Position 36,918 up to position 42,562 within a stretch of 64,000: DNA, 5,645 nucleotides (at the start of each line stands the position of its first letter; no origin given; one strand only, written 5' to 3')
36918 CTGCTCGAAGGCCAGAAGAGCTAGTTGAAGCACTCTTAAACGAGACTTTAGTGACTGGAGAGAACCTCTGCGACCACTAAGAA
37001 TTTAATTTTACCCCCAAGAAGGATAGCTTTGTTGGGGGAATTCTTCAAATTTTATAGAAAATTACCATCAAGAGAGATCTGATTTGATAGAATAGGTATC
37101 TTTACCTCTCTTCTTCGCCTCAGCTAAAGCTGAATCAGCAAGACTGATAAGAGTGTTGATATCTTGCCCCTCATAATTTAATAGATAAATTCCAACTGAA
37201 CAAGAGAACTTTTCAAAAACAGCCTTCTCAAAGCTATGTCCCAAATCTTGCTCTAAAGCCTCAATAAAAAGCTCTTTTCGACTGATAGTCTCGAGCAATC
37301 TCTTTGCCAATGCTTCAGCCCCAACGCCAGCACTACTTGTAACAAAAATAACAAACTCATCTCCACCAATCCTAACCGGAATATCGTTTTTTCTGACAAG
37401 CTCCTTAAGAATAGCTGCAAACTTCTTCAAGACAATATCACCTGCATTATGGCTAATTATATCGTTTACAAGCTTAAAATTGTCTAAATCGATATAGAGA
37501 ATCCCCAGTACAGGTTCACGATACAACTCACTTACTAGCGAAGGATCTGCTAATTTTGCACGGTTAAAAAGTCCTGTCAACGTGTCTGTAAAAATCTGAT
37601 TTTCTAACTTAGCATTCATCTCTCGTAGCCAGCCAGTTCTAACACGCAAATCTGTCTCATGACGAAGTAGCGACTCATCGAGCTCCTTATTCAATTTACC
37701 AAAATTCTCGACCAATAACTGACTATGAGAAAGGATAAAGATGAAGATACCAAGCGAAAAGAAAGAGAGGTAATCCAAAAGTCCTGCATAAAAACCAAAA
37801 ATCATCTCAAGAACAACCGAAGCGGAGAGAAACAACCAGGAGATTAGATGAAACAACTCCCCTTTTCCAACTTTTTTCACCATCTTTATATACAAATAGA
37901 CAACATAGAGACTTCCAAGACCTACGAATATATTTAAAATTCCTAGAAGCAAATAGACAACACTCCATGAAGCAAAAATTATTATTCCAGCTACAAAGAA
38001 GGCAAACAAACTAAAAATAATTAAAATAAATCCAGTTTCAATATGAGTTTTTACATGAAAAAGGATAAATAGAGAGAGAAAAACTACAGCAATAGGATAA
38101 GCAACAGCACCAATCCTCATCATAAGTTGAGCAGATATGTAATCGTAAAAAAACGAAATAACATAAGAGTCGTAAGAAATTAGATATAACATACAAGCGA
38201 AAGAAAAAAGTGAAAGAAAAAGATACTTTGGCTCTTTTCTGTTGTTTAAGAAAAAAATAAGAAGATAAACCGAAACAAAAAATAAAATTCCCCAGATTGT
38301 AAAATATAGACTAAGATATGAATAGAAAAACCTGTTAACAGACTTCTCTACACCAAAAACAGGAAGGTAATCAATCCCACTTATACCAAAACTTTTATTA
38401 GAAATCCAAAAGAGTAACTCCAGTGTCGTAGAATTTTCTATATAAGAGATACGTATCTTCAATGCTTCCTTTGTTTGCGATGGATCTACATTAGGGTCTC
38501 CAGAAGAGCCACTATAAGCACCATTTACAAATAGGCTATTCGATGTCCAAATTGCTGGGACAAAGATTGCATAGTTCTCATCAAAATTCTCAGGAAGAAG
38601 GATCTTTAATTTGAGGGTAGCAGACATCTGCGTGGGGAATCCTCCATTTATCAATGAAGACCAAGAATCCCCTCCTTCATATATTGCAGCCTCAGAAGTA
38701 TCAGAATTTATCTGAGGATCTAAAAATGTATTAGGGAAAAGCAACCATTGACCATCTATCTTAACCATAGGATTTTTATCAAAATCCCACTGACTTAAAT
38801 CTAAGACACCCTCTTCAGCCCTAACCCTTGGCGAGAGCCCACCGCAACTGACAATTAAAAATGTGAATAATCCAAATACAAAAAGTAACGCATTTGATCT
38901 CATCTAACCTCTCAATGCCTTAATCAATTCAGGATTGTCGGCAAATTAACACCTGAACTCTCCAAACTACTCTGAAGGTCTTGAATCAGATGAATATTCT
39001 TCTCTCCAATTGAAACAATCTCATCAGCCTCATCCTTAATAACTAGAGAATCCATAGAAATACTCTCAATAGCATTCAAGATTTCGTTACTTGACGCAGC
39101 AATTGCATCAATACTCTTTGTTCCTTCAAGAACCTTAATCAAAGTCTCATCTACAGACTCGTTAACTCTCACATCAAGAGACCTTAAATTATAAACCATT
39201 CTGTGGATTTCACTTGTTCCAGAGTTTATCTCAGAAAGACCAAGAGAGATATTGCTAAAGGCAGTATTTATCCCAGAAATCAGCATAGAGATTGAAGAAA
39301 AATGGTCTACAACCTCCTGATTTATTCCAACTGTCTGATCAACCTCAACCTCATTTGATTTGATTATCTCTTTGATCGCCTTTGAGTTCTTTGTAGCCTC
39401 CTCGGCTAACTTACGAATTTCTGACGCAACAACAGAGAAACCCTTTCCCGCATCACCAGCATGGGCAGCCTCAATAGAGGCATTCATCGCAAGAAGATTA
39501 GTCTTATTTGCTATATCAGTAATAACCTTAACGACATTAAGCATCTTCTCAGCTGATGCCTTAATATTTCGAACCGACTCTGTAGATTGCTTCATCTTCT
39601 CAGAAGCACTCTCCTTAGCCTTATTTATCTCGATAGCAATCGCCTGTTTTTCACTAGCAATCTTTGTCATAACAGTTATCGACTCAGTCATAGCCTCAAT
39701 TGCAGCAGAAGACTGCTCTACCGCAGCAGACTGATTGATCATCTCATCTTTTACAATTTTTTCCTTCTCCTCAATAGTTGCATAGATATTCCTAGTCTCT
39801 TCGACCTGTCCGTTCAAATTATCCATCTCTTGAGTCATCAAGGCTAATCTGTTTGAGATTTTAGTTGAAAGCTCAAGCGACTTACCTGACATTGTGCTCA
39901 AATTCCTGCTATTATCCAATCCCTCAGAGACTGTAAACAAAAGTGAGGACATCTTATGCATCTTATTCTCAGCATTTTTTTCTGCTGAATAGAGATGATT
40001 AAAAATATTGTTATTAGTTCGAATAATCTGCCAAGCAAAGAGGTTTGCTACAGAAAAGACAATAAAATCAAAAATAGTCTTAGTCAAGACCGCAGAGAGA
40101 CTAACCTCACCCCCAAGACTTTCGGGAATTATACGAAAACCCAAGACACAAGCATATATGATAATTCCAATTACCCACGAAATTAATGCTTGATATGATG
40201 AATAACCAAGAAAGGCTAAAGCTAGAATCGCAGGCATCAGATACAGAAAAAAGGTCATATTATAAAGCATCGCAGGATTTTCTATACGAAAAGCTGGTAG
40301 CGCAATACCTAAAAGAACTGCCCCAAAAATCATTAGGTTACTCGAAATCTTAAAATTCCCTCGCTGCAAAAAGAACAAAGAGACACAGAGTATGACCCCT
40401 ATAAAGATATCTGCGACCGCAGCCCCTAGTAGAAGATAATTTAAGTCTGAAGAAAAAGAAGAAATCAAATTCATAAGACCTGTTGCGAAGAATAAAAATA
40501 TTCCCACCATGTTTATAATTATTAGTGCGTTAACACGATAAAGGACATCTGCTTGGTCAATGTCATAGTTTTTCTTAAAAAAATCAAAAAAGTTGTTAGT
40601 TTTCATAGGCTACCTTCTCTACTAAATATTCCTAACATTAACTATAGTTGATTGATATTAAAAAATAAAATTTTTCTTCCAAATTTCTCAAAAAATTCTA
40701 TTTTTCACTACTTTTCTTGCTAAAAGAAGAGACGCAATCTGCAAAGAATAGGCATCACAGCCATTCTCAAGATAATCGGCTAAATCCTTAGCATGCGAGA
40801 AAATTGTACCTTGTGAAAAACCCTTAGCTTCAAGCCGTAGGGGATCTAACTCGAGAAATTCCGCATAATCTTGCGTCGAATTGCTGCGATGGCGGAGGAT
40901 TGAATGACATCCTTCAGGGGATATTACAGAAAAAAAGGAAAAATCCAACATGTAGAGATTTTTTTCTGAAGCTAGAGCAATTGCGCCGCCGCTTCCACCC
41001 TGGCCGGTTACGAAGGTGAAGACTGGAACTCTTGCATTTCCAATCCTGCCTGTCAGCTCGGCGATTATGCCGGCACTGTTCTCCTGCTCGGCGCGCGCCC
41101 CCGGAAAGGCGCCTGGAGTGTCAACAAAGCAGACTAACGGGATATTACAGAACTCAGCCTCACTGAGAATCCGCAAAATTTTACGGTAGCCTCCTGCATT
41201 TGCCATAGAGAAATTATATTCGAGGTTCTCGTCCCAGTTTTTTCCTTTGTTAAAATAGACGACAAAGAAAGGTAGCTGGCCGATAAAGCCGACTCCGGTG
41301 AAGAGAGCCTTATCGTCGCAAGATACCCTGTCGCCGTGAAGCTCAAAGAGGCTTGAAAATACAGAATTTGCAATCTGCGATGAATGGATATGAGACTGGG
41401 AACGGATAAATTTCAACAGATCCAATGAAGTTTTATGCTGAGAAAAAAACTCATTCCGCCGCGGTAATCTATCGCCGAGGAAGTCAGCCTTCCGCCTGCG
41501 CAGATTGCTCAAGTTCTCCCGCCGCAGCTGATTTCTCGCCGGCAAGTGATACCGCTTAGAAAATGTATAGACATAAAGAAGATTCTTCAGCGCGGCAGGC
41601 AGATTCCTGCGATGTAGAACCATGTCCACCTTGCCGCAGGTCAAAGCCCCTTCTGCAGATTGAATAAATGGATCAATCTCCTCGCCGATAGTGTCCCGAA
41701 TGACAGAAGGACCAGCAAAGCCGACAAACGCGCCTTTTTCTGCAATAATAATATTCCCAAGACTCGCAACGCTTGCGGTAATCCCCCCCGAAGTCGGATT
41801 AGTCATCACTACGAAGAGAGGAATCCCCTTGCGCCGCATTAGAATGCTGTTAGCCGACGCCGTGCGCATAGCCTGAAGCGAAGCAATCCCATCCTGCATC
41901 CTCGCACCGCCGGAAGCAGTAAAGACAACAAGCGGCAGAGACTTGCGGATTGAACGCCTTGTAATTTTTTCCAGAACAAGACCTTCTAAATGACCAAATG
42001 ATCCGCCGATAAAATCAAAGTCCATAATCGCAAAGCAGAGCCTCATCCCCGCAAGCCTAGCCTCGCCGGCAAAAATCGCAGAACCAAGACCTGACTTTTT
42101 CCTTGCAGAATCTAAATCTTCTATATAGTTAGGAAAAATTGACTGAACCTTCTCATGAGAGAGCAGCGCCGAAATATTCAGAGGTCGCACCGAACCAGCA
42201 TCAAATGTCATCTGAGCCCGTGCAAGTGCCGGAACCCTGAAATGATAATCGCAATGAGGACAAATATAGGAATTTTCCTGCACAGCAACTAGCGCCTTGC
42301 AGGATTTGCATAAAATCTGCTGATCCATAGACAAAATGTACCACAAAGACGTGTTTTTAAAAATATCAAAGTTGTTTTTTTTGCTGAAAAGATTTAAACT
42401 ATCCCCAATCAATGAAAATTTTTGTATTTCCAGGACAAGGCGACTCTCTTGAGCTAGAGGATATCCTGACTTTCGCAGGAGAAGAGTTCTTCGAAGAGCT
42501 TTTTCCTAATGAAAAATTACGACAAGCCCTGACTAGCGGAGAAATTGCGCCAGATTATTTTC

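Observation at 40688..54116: Two visibly GC-rich blocks forming a split, probably horizontally acquired lipid-biosynthesis island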

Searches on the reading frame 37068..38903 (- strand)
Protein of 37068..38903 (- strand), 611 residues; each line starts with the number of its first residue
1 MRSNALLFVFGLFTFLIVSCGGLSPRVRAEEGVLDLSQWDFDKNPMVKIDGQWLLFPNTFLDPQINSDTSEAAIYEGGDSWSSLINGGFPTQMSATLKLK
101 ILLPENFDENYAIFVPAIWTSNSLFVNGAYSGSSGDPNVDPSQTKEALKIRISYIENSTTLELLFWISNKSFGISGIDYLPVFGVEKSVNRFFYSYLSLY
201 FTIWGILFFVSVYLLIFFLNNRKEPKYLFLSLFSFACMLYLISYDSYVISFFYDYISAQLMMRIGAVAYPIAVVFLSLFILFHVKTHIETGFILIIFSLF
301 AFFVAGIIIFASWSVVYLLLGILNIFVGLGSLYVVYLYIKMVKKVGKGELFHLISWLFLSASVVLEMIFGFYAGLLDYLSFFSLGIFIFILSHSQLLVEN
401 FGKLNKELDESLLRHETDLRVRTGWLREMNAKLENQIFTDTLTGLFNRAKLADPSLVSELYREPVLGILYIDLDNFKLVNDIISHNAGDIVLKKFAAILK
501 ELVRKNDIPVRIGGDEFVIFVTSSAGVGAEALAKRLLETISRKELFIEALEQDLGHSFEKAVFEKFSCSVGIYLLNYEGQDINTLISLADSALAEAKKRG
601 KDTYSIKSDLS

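Call 22: search_protein_families(library=pfam, proteins=[window:37068-38903:-], max_evalue=0.01)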
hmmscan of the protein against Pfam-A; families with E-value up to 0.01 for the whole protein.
window:37068-38903:- (611 aa): 3 families
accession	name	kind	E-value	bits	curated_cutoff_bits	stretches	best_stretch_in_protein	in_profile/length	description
PF00990.26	GGDEF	-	9e-30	104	23.8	1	438-602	2-160/161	Diguanylate cyclase, GGDEF domain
PF07695.17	7TMR-DISM_7TM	-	2.8e-09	37.7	29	1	199-398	4-203/205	7TM diverse intracellular signalling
PF24898.2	GGDEF_GdpP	-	0.00043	21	30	1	471-608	1-120/126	Cyclic-di-AMP phosphodiesterase GdpP-like, GGDEF domain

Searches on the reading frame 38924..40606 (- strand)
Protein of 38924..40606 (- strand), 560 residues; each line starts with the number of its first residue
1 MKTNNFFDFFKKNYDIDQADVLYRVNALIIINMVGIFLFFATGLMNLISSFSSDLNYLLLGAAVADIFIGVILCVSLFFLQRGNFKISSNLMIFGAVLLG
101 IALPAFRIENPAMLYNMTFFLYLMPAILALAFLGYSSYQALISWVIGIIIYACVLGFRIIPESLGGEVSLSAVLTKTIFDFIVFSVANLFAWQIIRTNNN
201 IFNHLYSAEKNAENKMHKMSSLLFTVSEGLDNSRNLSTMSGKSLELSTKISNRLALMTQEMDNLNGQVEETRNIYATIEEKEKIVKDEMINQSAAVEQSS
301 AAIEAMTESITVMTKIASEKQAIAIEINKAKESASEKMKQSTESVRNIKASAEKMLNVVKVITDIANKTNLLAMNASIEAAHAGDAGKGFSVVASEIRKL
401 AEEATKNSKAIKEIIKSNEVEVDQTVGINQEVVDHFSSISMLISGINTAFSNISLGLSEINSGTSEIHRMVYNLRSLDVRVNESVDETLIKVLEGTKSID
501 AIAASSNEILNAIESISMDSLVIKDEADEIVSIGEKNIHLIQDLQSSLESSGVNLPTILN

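Call 22: search_protein_families(library=pfam, proteins=[window:38924-40606:-], max_evalue=0.01)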
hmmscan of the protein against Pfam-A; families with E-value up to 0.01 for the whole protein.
window:38924-40606:- (560 aa): 1 family
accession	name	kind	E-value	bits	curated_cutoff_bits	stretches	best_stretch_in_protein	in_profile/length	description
PF00015.26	MCPsignal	-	1.6e-31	109.9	34.6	1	329-486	10-166/172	Methyl-accepting chemotaxis protein (MCP) signalling domain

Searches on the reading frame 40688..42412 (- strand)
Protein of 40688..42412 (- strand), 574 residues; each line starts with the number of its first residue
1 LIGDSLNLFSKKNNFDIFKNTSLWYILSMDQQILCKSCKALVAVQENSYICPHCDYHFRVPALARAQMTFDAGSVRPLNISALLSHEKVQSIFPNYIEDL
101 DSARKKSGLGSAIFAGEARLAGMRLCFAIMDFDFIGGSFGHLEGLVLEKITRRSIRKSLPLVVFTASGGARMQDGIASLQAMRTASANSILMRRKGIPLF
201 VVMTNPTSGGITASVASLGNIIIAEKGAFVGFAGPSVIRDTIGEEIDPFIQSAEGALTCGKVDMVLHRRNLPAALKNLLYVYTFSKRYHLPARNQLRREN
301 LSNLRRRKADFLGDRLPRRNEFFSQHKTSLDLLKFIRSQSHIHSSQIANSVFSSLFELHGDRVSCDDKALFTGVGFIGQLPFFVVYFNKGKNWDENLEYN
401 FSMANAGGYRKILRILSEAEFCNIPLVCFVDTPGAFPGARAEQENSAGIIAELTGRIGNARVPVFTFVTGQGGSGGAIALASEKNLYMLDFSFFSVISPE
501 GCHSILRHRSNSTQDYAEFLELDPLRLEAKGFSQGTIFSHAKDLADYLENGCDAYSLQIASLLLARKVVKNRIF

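Call 4: search_protein_families(library=pfam, proteins=[window:40688-42412:-], max_evalue=0.01)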
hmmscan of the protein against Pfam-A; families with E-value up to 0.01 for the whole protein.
window:40688-42412:- (574 aa): 2 families
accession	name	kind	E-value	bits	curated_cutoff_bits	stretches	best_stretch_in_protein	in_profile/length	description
PF03255.19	ACCA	-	8e-55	186.6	23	1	325-529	49-253/310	Acetyl co-enzyme A carboxylase carboxyltransferase-like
PF01039.27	Carboxyl_trans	-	1.7e-28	100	22.3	2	103-247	38-182/493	Carboxyl transferase domain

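Call 5: search_protein_families(library=ncbifam, proteins=[window:40688-42412:-], max_evalue=0.01)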
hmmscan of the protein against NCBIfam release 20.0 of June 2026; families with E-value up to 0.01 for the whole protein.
window:40688-42412:- (574 aa): 8 families
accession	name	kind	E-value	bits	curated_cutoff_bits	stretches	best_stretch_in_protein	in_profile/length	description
TIGR00515.1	accD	equivalog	1.5e-62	211.5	317.45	1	34-282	28-279/285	acetyl-CoA carboxylase, carboxyltransferase subunit beta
NF041504.1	AccA_sub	subfamily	5.6e-58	196.3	300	1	333-534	4-205/257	carboxyltransferase subunit alpha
NF004344.0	PRK05724.1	equivalog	3e-53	181.1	357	1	318-530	46-258/319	acetyl-CoA carboxylase carboxyltransferase subunit alpha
TIGR00513.1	accA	equivalog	1.6e-48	165.7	319.3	1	328-530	56-258/321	acetyl-CoA carboxylase carboxyl transferase subunit alpha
NF008971.0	PRK12319.1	equivalog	4.2e-43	147.8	406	1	331-524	6-199/256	acetyl-CoA carboxylase carboxyl transferase subunit alpha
TIGR01117.1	mmdA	subfamily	2.4e-19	69.5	998.8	2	112-249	71-207/512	methylmalonyl-CoA decarboxylase subunit alpha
TIGR03133.1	malonate_beta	equivalog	3.2e-10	39.8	278.15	1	112-245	48-186/274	biotin-independent malonate decarboxylase subunit beta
NF005530.0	PRK07189.1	equivalog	1.2e-08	34.5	228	1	113-245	59-196/303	biotin-independent malonate decarboxylase subunit beta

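Call 78: find_encoding_contigs(protein=window:40688-42328:-, flank=10000, max_places=5)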
Protein window:40688-42328:- (546 aa): no gene with exactly this product is on record in the collection.
